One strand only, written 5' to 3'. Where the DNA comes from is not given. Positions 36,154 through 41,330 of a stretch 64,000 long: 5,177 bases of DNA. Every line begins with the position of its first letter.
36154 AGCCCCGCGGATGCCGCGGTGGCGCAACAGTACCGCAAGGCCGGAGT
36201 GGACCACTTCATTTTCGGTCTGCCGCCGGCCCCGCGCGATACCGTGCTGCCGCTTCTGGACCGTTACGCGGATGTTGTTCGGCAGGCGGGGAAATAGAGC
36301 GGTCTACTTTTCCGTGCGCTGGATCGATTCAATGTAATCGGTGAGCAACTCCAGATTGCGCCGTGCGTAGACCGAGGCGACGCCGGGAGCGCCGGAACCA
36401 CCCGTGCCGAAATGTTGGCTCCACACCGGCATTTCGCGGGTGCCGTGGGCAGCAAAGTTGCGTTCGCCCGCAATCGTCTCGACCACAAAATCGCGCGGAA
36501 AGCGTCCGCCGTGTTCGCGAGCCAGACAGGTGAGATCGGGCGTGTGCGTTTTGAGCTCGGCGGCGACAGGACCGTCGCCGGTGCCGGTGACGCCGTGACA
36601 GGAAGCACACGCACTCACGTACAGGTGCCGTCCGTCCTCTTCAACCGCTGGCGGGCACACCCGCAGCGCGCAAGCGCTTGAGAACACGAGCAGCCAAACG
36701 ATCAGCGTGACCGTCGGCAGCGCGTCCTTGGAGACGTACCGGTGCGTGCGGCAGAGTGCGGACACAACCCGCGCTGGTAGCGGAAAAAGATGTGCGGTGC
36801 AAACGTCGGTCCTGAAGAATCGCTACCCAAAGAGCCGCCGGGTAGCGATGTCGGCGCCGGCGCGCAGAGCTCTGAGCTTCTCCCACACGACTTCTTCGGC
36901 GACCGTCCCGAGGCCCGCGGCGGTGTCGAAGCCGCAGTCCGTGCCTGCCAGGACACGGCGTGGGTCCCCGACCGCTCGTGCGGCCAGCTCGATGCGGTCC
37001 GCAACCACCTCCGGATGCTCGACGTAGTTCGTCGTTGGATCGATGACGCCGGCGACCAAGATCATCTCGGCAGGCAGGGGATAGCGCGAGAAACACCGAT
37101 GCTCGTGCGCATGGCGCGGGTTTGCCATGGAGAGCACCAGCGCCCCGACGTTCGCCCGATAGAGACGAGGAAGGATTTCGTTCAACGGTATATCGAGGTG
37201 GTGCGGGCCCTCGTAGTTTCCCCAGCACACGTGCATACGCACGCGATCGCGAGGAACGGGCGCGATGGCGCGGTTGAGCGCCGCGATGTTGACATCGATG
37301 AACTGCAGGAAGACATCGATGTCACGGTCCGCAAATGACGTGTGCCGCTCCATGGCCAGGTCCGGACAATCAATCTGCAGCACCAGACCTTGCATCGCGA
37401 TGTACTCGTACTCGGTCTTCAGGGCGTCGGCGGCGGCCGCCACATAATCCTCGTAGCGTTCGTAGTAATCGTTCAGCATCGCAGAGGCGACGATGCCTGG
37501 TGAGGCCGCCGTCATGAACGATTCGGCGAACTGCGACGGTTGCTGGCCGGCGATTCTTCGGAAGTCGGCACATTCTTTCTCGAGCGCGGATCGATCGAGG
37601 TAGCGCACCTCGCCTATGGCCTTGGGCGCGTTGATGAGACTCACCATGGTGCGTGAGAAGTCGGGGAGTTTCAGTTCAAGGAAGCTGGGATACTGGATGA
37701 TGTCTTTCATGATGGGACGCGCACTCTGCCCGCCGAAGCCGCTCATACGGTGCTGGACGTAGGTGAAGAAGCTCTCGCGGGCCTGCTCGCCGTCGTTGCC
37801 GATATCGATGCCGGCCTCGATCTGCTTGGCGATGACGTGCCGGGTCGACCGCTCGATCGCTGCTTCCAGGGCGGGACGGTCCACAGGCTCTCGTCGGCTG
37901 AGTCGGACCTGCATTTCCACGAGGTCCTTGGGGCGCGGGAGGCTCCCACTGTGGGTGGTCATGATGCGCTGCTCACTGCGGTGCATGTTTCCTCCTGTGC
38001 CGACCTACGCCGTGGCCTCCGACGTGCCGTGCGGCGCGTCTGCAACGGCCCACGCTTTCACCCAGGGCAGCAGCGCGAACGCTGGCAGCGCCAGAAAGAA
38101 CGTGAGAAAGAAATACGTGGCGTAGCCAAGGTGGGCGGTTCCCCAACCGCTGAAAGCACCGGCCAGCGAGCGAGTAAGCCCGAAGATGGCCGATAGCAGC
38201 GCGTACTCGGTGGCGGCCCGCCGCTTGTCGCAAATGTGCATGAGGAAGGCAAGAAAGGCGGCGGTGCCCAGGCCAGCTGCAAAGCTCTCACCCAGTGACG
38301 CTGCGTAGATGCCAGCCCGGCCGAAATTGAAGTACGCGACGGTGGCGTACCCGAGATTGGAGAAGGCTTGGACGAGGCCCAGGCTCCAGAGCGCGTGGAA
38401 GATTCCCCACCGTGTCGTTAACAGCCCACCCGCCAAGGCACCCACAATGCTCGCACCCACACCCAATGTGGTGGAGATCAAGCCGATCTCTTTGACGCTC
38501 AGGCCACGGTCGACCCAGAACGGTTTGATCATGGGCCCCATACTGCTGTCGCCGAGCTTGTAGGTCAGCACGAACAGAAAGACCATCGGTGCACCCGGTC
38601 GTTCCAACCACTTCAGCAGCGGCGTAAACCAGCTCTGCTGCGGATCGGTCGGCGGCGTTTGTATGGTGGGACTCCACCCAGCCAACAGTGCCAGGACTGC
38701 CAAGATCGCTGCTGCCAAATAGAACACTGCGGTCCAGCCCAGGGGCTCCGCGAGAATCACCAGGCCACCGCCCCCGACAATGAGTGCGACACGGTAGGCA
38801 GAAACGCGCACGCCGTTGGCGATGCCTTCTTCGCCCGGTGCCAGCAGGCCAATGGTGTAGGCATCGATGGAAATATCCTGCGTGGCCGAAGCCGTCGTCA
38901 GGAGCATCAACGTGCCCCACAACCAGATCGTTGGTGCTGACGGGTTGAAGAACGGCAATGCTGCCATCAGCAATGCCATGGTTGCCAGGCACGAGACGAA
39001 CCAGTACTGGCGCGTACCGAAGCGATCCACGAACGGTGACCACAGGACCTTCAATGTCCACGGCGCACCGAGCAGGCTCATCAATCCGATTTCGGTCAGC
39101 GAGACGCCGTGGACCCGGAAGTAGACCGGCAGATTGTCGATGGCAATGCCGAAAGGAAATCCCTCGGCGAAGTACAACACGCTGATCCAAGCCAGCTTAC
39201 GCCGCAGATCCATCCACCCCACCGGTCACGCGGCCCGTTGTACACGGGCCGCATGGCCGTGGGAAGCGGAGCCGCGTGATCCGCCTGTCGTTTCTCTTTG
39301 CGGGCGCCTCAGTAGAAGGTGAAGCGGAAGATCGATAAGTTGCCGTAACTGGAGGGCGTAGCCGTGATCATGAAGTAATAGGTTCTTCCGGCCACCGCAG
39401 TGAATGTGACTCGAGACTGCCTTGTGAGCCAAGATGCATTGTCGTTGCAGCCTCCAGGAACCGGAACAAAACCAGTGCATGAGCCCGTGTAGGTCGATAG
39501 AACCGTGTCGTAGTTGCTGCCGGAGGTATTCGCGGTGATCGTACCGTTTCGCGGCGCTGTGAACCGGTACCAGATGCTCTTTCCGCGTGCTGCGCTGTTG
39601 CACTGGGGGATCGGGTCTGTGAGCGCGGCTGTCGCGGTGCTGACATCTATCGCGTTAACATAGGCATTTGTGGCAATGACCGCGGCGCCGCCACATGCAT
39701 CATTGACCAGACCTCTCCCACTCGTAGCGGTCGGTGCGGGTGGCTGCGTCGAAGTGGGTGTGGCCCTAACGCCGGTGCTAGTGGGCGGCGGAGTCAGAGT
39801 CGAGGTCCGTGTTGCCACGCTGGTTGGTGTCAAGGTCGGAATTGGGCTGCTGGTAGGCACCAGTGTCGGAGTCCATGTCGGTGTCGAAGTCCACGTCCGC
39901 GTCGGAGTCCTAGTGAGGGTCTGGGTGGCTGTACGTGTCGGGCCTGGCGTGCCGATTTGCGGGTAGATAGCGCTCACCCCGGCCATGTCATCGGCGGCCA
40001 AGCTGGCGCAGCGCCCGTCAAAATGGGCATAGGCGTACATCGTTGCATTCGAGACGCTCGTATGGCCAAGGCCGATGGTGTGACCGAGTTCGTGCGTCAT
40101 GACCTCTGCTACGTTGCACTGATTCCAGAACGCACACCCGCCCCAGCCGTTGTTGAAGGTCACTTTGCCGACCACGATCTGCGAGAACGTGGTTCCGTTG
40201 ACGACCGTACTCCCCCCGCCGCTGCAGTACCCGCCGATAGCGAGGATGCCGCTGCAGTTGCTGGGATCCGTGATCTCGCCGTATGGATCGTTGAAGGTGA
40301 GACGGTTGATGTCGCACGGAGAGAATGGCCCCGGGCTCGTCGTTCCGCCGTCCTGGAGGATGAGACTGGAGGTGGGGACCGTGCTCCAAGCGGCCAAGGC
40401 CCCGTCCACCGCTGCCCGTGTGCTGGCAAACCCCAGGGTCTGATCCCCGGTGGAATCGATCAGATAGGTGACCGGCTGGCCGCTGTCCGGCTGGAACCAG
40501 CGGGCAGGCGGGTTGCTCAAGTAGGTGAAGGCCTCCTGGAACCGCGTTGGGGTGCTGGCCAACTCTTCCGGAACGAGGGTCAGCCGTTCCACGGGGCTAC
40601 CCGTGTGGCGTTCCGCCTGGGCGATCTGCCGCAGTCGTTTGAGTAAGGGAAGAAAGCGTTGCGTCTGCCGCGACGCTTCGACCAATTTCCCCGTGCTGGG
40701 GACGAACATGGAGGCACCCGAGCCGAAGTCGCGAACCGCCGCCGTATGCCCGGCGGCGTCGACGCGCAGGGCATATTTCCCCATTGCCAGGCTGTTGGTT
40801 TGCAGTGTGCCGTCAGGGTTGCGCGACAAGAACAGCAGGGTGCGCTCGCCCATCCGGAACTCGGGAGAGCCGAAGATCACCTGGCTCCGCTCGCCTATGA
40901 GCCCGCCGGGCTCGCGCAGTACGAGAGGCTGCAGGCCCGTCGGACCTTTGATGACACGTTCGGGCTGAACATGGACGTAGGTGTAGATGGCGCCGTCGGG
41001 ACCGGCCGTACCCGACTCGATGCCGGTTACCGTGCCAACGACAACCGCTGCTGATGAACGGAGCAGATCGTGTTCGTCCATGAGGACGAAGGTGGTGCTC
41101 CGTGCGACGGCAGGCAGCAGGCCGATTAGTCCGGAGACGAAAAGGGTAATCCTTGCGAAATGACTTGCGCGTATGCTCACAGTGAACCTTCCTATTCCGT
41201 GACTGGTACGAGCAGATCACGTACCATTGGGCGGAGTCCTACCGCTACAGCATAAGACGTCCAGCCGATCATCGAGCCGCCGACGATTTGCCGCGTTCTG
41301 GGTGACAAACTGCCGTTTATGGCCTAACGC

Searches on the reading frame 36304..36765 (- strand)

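Call 71: search_protein_families(library=pfam, proteins=[window:36304-36765:-], max_evalue=0.00001)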
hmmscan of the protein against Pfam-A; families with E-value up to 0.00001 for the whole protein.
window:36304-36765:- (153 aa): 1 family
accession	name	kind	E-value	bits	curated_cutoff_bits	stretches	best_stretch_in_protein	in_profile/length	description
PF13442.11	Cytochrome_CBB3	-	2.9e-06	28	27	1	43-117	4-53/68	Cytochrome C oxidase, cbb3-type, subunit III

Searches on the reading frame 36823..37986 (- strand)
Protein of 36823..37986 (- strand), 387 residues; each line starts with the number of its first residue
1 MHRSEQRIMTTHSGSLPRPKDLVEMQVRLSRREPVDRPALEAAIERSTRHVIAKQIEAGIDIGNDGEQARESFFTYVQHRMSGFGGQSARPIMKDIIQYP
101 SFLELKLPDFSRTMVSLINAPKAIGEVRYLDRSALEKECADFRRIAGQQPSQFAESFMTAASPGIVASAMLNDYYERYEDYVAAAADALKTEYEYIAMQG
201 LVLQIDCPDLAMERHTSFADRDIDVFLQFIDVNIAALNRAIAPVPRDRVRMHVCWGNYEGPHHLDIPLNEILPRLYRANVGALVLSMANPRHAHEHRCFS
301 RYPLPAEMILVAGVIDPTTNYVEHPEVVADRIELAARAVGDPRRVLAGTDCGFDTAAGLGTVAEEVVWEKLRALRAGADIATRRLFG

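Call 71: search_protein_families(library=pfam, proteins=[window:36823-37986:-], max_evalue=0.00001)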
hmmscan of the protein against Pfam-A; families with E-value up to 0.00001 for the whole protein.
window:36823-37986:- (387 aa): 1 family
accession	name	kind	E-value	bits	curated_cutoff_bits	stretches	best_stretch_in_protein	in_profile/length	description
PF01717.24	Meth_synt_2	-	8.6e-09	35.6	21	0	9-84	2-76/324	Cobalamin-independent synthase, Catalytic domain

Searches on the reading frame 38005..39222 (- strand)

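Call 71: search_protein_families(library=pfam, proteins=[window:38005-39222:-], max_evalue=0.00001)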
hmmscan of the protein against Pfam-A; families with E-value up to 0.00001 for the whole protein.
window:38005-39222:- (405 aa): 2 families
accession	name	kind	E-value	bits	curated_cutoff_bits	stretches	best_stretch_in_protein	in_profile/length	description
PF07690.21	MFS_1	-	3.5e-20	72.6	33.4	1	14-217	2-211/347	Major Facilitator Superfamily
PF13000.13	Acatn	-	1.6e-10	40.6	23.7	1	14-89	6-88/546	Acetyl-coenzyme A transporter 1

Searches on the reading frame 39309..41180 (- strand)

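Call 71: search_protein_families(library=pfam, proteins=[window:39309-41180:-], max_evalue=0.00001)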
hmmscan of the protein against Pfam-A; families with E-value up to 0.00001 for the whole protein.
window:39309-41180:- (623 aa): 1 family
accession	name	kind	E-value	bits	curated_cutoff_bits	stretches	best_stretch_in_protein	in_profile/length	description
PF00413.30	Peptidase_M10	-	1.9e-11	44.5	24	1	353-406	104-158/159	Matrixin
